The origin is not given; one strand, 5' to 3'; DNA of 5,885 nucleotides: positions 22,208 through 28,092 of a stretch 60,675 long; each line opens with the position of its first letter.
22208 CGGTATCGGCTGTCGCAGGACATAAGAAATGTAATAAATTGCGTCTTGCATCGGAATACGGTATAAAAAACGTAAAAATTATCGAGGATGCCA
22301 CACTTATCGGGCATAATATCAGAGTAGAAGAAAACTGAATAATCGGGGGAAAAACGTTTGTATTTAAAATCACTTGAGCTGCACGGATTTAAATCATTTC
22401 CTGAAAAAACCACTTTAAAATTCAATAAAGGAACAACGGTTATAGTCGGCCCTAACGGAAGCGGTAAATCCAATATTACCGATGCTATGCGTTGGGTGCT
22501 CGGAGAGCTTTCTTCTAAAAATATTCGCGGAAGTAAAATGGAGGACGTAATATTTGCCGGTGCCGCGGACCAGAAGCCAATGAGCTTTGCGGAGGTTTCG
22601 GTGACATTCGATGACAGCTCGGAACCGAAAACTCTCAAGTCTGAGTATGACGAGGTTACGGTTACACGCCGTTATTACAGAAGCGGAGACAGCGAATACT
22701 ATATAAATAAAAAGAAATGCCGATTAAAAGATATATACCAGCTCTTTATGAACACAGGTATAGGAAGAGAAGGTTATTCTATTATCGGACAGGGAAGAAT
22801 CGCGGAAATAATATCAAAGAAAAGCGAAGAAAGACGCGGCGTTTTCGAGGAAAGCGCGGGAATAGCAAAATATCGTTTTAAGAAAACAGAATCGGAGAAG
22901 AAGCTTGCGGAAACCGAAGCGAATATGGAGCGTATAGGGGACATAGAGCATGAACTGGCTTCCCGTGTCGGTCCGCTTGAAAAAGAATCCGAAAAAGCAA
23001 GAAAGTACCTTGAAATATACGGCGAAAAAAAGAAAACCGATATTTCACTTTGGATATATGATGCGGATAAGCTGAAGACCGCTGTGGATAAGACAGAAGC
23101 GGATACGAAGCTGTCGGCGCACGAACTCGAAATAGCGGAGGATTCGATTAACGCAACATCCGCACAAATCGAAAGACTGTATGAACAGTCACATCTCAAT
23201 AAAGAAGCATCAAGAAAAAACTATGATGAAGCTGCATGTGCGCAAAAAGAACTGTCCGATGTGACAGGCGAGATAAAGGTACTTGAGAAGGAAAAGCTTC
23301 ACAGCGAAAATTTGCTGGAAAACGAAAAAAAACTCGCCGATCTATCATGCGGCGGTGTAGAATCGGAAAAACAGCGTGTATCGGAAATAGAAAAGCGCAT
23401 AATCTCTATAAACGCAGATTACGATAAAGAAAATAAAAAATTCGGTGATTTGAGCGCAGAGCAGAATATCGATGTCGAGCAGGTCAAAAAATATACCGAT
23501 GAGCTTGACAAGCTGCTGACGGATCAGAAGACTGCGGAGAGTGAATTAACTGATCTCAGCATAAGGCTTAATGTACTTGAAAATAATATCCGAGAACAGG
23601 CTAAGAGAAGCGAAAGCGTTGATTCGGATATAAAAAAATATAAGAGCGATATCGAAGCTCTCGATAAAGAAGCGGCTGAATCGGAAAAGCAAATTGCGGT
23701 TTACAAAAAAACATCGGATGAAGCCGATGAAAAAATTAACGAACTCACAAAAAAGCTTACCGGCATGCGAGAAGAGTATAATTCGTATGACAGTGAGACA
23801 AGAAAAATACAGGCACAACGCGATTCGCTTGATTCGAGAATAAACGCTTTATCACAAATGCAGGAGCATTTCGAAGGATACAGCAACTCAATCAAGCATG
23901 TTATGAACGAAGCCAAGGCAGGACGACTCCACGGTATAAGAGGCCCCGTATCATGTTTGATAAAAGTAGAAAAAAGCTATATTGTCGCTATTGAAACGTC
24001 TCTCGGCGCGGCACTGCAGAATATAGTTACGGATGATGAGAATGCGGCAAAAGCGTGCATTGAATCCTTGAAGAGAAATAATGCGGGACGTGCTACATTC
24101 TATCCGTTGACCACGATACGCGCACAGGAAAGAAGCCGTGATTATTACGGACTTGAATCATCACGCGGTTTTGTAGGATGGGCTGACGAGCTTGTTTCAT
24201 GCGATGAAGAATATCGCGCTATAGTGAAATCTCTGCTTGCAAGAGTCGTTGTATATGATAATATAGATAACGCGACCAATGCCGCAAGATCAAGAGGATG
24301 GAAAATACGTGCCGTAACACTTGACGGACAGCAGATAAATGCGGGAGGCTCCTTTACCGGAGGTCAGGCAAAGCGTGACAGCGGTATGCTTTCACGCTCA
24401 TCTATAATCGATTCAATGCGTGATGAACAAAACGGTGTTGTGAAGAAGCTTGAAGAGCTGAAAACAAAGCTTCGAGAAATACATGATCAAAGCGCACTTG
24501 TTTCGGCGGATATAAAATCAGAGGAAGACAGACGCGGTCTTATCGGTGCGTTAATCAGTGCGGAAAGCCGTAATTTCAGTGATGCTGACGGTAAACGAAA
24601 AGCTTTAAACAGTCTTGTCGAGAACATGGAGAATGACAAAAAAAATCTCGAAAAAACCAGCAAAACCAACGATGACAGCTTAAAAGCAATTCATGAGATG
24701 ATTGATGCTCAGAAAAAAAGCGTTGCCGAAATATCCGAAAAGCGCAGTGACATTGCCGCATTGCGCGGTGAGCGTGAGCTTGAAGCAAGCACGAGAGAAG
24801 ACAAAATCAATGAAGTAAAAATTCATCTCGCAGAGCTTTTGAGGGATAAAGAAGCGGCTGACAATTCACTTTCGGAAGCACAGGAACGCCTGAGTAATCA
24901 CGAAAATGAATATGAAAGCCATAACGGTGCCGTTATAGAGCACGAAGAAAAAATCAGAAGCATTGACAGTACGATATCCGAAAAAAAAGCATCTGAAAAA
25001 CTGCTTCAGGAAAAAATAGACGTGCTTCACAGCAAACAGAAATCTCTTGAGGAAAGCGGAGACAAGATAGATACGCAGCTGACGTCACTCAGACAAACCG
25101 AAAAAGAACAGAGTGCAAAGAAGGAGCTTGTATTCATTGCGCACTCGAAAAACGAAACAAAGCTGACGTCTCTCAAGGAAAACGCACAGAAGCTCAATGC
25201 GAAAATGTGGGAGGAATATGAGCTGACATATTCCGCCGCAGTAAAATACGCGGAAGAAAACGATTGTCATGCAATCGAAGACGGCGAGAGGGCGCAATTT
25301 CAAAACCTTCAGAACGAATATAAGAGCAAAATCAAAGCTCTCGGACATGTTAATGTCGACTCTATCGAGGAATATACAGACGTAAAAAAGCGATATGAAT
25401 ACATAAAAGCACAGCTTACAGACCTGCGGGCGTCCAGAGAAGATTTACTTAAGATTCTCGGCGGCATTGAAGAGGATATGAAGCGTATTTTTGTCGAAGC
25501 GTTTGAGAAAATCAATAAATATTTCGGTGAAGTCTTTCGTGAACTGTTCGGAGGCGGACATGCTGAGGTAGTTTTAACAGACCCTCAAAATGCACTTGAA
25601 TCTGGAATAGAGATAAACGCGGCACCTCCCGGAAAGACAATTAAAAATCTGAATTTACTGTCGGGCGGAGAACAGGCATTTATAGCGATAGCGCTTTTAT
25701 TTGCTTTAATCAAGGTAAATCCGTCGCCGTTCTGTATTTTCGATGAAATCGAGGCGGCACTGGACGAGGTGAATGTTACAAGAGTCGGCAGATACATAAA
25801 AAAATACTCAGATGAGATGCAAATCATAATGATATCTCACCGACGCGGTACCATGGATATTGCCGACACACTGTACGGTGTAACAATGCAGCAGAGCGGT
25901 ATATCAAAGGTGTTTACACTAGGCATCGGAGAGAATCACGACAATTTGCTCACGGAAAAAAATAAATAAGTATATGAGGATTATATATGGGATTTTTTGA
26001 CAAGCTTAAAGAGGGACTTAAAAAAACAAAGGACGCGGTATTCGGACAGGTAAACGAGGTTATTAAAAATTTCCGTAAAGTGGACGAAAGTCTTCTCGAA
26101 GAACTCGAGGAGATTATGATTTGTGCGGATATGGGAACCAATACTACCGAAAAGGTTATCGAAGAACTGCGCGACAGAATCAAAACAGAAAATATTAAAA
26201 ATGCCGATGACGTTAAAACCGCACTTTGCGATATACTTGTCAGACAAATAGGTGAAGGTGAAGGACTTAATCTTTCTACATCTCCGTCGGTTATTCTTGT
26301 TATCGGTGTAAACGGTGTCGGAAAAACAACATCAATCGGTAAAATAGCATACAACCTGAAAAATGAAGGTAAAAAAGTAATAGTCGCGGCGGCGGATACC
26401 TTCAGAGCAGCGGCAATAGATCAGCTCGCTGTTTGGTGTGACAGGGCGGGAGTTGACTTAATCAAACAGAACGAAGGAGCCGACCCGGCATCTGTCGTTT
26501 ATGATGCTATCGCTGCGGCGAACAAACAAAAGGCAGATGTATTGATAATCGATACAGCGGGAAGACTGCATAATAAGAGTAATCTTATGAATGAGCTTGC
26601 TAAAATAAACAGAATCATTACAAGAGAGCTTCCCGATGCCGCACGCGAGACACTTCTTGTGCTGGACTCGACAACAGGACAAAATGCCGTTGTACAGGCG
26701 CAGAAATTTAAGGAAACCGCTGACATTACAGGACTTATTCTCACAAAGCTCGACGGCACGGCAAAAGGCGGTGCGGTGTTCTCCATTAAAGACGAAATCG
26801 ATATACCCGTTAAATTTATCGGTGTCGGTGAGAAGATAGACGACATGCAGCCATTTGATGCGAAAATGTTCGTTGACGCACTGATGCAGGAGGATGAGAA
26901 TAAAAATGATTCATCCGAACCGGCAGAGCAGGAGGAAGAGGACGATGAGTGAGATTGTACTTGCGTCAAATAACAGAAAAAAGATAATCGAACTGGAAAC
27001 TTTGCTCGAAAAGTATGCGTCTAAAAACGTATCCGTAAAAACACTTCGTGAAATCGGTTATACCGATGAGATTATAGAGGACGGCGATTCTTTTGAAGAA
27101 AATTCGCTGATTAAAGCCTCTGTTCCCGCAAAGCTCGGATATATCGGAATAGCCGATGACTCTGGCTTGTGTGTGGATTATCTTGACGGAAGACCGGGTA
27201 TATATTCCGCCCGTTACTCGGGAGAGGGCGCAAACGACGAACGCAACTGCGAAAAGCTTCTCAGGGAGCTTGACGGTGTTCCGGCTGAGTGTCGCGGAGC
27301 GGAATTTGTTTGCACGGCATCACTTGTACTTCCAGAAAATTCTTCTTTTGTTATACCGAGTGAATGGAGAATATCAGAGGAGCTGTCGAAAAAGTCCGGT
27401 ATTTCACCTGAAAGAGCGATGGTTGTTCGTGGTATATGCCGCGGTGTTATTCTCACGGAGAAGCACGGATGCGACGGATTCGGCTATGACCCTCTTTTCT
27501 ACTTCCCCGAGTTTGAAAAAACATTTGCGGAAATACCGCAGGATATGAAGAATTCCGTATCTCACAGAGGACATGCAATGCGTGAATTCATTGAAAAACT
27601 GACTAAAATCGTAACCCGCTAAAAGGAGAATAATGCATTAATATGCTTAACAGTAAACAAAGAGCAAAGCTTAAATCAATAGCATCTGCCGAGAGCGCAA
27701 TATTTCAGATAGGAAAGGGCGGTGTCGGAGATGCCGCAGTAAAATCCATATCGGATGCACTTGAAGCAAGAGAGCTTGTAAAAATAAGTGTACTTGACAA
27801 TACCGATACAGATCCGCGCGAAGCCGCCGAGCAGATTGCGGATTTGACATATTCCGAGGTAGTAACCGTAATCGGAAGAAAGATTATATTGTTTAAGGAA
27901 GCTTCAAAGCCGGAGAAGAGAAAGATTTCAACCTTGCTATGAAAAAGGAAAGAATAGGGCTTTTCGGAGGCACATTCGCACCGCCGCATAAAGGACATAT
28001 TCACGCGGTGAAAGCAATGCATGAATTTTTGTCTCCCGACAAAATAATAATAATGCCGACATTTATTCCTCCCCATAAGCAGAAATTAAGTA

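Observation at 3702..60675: Dispersed family of four short elements with a conserved core and a stem that changes sequence but keeps pairing (best candidate for an undescribed system)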

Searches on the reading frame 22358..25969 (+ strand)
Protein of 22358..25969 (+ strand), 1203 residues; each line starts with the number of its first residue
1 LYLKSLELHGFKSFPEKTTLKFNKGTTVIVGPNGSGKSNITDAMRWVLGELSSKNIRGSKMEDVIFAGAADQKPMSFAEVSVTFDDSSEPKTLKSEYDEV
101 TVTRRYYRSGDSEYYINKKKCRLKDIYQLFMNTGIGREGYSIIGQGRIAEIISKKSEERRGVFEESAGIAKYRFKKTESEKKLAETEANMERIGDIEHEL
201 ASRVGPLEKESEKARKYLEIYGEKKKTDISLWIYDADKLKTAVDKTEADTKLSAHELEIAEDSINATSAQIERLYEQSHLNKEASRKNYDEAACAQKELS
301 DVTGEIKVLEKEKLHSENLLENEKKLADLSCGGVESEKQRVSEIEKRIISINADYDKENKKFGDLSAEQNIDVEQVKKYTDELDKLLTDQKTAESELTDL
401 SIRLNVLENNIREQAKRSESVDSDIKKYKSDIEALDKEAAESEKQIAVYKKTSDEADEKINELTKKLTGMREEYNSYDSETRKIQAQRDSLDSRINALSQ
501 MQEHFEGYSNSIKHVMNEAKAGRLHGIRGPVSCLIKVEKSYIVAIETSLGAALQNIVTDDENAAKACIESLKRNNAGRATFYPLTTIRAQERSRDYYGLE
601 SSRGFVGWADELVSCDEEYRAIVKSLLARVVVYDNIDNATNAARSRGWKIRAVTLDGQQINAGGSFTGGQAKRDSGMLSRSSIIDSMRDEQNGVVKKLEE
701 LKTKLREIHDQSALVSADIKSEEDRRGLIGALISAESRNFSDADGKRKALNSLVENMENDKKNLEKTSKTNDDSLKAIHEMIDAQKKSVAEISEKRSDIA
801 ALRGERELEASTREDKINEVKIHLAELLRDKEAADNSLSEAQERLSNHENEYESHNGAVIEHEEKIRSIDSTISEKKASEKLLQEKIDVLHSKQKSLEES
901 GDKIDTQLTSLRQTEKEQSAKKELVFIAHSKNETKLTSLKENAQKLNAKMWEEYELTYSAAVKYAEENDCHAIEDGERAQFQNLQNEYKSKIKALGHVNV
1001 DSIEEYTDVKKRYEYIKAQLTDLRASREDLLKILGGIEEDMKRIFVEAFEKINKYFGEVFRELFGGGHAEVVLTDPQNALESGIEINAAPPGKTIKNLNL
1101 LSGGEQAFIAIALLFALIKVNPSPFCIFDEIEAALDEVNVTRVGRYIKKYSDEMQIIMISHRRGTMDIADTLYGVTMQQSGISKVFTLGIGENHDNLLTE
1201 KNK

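Call 82: search_protein_families(library=pfam, proteins=[window:22358-25969:+], max_evalue=0.00001)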
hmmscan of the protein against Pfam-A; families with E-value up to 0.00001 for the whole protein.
window:22358-25969:+ (1203 aa): 6 families
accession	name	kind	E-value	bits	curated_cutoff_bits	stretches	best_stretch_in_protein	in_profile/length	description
PF02463.25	SMC_N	-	1.9e-66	224.1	40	1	2-1183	1-219/220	RecF/RecN/SMC N terminal domain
PF06470.18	SMC_hinge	-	4.2e-30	105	22.5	1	525-642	2-115/116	SMC proteins Flexible Hinge Domain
PF13175.12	AAA_15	-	3.5e-13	50.4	32.1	1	1-312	1-266/374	AAA ATPase domain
PF13476.12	AAA_23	-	5.9e-09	37.3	27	1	5-218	1-155/201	AAA domain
PF13304.12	AAA_21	-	1.8e-08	35.3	27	1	27-114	2-107/304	AAA domain, putative AbiEii toxin, Type IV TA system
PF13555.12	AAA_29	-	7e-07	29.4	27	1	3-48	1-46/61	P-loop containing region of AAA domain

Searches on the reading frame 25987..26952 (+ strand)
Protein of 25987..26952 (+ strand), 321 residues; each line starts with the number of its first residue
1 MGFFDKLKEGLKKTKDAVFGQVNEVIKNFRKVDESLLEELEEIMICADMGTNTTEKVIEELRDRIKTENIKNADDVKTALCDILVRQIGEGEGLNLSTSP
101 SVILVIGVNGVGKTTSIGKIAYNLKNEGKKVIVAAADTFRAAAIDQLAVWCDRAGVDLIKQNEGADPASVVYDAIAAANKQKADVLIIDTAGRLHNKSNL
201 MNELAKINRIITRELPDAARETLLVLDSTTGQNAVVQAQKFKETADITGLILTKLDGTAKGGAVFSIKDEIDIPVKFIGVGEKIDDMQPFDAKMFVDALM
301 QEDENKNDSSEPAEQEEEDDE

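Call 82: search_protein_families(library=pfam, proteins=[window:25987-26952:+], max_evalue=0.00001)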
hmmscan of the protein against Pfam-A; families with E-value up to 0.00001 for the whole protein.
window:25987-26952:+ (321 aa): 4 families
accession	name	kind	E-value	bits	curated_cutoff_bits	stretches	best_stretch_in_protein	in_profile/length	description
PF00448.28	SRP54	-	2.9e-78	262.4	22.7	1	100-300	1-195/196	SRP54-type protein, GTPase domain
PF02881.24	SRP54_N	-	1.8e-12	47.8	22.4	1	20-84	3-75/75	SRP54-type protein, helical bundle domain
PF13401.12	AAA_22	-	2.3e-07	31.6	27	1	99-209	4-109/130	AAA domain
PF13604.12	AAA_30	-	7.7e-07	29.5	27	1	98-198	15-104/191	AAA domain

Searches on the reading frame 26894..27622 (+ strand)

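Call 82: search_protein_families(library=pfam, proteins=[window:26894-27622:+], max_evalue=0.00001)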
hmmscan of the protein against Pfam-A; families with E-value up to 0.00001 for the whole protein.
window:26894-27622:+ (242 aa): 1 family
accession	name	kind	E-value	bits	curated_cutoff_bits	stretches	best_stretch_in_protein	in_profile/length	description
PF01725.21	Ham1p_like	-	1.4e-57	195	22.5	1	21-234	1-185/186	Ham1 family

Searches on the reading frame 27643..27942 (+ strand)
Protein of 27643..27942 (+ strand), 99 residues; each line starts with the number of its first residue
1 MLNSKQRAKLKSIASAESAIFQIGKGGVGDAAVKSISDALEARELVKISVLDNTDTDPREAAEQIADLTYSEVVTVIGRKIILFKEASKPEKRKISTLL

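Call 84: search_protein_families(library=pfam, proteins=[window:27643-27942:+], max_evalue=0.00001)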
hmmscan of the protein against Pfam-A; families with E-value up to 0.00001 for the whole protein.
window:27643-27942:+ (99 aa): 1 family
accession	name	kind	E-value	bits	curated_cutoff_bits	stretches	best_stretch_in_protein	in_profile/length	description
PF01985.26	CRS1_YhbY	-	3.1e-26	91.9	27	1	2-85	1-84/84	CRS1 / YhbY (CRM) domain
